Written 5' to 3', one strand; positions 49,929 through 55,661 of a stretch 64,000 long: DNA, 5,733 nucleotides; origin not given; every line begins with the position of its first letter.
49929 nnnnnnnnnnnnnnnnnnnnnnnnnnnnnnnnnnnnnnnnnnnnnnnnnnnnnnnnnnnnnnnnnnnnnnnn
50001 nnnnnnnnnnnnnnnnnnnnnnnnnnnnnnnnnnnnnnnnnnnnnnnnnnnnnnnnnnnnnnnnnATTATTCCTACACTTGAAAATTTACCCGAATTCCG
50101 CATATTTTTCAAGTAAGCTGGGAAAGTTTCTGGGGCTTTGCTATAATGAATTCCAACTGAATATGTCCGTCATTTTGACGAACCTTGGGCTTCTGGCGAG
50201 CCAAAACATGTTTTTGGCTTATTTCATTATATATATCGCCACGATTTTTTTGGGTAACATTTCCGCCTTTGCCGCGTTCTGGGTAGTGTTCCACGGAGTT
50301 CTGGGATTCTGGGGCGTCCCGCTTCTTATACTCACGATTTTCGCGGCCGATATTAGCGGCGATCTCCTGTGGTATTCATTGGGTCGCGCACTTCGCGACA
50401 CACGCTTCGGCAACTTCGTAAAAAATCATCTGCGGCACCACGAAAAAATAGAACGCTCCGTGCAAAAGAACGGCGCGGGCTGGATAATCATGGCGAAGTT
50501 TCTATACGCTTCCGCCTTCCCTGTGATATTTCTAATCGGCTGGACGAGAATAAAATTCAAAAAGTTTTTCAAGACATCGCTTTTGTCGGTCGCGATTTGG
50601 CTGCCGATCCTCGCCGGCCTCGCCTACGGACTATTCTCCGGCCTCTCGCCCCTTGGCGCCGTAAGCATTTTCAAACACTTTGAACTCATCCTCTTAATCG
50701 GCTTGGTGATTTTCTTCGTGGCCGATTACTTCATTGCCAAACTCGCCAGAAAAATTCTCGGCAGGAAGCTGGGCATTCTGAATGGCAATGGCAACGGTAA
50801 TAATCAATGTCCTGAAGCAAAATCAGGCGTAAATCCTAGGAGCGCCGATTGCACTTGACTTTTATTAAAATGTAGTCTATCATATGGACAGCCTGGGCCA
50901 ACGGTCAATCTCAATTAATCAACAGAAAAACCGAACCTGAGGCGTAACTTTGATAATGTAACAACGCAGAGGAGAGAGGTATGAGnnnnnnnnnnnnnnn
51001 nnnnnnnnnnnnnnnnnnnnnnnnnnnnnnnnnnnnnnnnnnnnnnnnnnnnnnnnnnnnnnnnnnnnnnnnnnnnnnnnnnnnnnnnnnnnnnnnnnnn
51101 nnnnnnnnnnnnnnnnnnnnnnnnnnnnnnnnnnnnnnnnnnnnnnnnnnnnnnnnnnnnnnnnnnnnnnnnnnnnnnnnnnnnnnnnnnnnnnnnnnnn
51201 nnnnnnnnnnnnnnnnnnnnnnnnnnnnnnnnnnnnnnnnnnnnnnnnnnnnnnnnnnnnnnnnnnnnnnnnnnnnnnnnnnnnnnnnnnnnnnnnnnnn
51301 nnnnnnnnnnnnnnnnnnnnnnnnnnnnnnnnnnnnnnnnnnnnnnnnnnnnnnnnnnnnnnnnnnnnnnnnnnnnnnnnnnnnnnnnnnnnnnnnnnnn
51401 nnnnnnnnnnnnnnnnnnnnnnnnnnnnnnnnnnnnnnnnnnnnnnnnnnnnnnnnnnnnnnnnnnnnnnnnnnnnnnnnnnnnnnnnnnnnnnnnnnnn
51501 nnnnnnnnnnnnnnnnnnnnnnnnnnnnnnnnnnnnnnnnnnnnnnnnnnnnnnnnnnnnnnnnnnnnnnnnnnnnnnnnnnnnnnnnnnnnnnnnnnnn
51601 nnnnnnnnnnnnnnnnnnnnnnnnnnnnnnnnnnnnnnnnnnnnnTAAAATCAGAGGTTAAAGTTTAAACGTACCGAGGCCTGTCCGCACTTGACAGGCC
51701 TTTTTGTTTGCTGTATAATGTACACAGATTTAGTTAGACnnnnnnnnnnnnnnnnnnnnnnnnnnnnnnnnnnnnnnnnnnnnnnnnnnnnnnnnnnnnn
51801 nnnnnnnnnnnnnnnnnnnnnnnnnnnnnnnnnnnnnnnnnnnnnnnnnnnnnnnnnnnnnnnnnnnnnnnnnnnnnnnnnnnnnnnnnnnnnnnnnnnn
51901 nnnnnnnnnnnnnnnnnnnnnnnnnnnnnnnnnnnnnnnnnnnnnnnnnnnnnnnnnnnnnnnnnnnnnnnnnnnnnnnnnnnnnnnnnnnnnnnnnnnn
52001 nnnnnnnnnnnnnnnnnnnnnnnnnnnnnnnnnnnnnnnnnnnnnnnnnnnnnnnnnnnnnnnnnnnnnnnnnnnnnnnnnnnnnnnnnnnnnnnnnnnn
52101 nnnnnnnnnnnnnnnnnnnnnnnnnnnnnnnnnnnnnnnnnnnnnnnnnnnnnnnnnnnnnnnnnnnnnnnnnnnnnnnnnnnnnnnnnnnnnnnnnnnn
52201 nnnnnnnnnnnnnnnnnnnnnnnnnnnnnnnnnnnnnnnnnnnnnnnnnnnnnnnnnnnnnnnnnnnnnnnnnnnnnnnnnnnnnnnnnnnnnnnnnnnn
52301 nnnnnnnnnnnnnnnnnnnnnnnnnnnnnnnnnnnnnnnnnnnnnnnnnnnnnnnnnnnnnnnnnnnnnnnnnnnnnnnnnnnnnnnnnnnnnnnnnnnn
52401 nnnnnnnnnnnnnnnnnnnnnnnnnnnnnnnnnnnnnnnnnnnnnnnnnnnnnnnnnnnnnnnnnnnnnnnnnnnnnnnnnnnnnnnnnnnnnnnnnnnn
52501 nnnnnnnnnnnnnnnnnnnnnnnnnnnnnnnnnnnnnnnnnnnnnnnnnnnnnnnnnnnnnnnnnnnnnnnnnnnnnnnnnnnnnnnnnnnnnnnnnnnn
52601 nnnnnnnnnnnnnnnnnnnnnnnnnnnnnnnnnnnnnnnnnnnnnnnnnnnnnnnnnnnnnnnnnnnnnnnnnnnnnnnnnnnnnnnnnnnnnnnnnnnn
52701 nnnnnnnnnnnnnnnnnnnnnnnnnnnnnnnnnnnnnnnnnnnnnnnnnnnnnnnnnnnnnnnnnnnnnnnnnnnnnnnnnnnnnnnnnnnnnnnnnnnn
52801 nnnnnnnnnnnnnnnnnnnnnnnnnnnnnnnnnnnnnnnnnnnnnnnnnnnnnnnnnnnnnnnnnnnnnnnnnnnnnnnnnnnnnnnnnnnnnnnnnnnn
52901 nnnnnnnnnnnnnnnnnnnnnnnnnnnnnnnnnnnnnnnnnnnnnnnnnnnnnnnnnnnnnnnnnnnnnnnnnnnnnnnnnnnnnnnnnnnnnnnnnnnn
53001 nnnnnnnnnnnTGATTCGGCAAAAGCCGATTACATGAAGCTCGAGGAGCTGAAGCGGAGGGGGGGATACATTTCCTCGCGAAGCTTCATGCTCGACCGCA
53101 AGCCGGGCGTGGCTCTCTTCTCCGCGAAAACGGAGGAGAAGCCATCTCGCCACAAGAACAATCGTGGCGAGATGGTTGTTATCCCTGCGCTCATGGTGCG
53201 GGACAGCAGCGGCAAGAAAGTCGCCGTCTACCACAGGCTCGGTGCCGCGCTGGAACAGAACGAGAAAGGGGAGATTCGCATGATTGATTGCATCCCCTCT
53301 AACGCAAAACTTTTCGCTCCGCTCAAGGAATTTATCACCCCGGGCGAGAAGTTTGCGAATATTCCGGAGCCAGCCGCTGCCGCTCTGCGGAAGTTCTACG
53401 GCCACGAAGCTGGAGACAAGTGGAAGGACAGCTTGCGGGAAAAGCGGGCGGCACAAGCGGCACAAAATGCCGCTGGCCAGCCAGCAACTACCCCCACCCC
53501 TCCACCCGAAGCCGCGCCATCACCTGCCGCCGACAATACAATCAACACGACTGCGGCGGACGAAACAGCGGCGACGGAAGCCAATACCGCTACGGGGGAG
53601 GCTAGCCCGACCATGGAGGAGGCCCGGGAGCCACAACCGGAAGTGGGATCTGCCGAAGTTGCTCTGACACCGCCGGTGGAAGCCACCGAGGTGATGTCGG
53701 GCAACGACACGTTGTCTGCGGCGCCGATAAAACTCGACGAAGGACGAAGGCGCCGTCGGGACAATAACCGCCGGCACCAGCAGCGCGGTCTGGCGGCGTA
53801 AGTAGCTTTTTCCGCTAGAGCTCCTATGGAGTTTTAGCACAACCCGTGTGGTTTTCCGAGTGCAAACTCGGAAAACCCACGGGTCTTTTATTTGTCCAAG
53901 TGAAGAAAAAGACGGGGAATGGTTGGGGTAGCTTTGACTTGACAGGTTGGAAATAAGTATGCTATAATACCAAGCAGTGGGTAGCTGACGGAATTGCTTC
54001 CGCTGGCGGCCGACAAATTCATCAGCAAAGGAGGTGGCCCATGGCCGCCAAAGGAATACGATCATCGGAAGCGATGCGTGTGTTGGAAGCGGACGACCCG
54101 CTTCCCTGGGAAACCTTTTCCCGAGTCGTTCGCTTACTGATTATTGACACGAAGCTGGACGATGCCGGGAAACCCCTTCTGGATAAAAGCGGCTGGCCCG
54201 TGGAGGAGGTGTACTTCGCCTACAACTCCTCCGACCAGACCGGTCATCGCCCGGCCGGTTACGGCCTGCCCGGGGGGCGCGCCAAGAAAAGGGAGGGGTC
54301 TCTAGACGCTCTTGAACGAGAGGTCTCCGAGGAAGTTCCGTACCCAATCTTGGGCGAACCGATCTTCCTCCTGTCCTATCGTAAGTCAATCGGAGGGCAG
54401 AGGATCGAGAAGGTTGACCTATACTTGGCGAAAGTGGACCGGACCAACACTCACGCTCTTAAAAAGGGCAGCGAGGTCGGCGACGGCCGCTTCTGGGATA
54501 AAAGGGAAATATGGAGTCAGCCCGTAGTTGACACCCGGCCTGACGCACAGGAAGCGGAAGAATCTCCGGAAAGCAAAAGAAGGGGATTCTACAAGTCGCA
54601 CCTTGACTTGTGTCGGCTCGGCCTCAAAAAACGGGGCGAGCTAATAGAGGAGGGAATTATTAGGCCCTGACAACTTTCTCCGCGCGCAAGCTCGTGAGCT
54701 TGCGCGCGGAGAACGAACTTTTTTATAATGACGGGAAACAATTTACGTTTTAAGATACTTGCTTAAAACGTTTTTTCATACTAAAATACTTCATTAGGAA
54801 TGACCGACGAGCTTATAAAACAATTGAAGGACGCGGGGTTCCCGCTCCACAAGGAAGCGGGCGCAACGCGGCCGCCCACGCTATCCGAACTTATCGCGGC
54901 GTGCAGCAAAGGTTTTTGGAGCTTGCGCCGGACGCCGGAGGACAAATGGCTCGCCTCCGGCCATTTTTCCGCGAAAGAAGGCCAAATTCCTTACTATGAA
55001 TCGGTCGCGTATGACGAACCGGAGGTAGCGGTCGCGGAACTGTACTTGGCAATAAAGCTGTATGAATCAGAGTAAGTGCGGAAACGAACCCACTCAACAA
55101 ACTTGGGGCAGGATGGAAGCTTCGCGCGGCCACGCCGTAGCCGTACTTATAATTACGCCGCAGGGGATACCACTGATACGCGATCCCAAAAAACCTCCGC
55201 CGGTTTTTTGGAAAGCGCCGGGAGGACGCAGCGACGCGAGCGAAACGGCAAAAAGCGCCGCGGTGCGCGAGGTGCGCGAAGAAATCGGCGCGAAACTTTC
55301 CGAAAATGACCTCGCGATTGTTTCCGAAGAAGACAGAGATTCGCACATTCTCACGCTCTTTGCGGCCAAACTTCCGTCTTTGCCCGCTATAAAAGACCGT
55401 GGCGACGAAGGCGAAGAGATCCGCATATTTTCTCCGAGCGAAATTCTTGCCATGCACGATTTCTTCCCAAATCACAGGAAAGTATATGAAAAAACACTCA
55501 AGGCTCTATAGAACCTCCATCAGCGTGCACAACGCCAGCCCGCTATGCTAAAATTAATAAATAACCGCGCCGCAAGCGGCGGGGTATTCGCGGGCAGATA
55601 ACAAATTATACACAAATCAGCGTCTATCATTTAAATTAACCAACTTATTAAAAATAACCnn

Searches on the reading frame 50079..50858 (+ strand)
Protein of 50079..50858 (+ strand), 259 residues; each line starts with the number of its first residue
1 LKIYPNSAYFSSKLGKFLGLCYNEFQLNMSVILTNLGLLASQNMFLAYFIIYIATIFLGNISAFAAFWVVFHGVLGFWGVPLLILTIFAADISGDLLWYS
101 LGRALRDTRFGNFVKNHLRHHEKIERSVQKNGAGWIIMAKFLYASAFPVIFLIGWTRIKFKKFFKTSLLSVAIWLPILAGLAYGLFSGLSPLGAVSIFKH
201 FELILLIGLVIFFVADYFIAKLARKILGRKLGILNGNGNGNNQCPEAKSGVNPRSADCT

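Call 26: search_protein_families(library=pfam, proteins=[window:50079-50858:+], max_evalue=0.01)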
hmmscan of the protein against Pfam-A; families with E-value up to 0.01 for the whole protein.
window:50079-50858:+ (259 aa): 1 family
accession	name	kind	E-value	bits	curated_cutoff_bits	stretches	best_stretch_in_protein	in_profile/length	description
PF09335.16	VTT_dom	-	1.5e-11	45.3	33.9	1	70-181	8-120/123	VTT domain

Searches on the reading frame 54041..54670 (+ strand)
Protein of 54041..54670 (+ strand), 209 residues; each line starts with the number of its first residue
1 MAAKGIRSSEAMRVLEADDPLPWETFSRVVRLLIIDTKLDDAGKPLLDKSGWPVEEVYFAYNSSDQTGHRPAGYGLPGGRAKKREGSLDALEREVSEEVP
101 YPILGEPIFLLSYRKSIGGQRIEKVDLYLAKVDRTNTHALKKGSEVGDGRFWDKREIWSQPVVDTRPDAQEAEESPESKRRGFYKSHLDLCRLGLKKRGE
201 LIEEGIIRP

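Call 26: search_protein_families(library=pfam, proteins=[window:54041-54670:+], max_evalue=0.01)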
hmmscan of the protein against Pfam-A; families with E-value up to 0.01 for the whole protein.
window:54041-54670:+ (209 aa): 1 family
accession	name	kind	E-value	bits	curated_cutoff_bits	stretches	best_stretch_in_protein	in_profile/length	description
PF00293.34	NUDIX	-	0.0001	22.7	21.1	1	69-156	25-117/134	NUDIX domain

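Call 54: search_protein_families(library=ncbifam, proteins=[window:54041-54670:+], max_evalue=0.001)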
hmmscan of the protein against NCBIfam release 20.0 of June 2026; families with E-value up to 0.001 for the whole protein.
window:54041-54670:+ (209 aa): 1 family
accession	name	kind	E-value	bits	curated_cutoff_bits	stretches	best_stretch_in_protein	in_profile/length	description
TIGR02705.1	nudix_YtkD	equivalog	0.0002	20.9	154.4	1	67-134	40-105/156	RNA deprotection pyrophosphohydrolase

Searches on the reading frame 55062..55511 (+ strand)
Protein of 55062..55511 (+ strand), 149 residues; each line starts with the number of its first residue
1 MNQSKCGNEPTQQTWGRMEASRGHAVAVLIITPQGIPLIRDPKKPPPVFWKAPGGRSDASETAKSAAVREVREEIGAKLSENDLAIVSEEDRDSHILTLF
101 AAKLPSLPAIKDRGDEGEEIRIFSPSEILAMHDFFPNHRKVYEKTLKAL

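Call 26: search_protein_families(library=pfam, proteins=[window:55062-55511:+], max_evalue=0.01)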
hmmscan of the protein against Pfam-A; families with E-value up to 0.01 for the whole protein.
window:55062-55511:+ (149 aa): 2 families
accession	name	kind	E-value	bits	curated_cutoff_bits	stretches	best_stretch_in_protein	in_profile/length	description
PF00293.34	NUDIX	-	5.5e-16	59.2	21.1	1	24-143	4-132/134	NUDIX domain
PF21003.3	NucS_N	-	0.00013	22.2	23.9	1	15-79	16-80/100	Endonuclease NucS N-terminal PH-like domain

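Call 54: search_protein_families(library=ncbifam, proteins=[window:55062-55511:+], max_evalue=0.001)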
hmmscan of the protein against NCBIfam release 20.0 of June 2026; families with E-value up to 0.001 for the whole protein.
window:55062-55511:+ (149 aa): 11 families
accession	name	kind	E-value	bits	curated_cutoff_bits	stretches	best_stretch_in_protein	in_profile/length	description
NF006530.0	PRK08999.1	equivalog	2.4e-07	30.1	245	1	25-101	8-86/315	Nudix family hydrolase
TIGR00586.1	mutt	equivalog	6e-07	29.5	97.9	1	50-144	34-126/129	8-oxo-dGTP diphosphatase MutT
NF006961.0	PRK09438.1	equivalog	1.3e-06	28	103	1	23-89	8-73/151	dihydroneopterin triphosphate diphosphatase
NF008044.0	PRK10776.1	equivalog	6.9e-06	26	148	1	49-144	32-125/130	8-oxo-dGTP diphosphatase MutT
TIGR02705.1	nudix_YtkD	equivalog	7.7e-06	25.5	154.4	1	53-81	50-78/156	RNA deprotection pyrophosphohydrolase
NF007834.0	PRK10546.1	equivalog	1.7e-05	24.6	156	1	36-109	17-91/135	pyrimidine (deoxy)nucleoside triphosphate diphosphatase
NF003787.0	PRK05379.1-4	equivalog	6.5e-05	22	449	1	28-84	213-269/346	bifunctional nicotinamide-nucleotide adenylyltransferase/Nudix hydroxylase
NF008736.0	PRK11762.1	equivalog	0.00022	20.8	169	1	11-121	35-147/186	ADP compounds hydrolase NudE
NF003270.0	PRK04247.1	equivalog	0.0003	19.9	216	1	16-75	40-99/250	endonuclease NucS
NF001938.0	PRK00714.1-5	equivalog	0.00058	19.2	116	0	47-79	44-76/172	RNA pyrophosphohydrolase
NF001936.0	PRK00714.1-3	equivalog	0.0009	19.2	118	0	49-78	36-65/155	RNA pyrophosphohydrolase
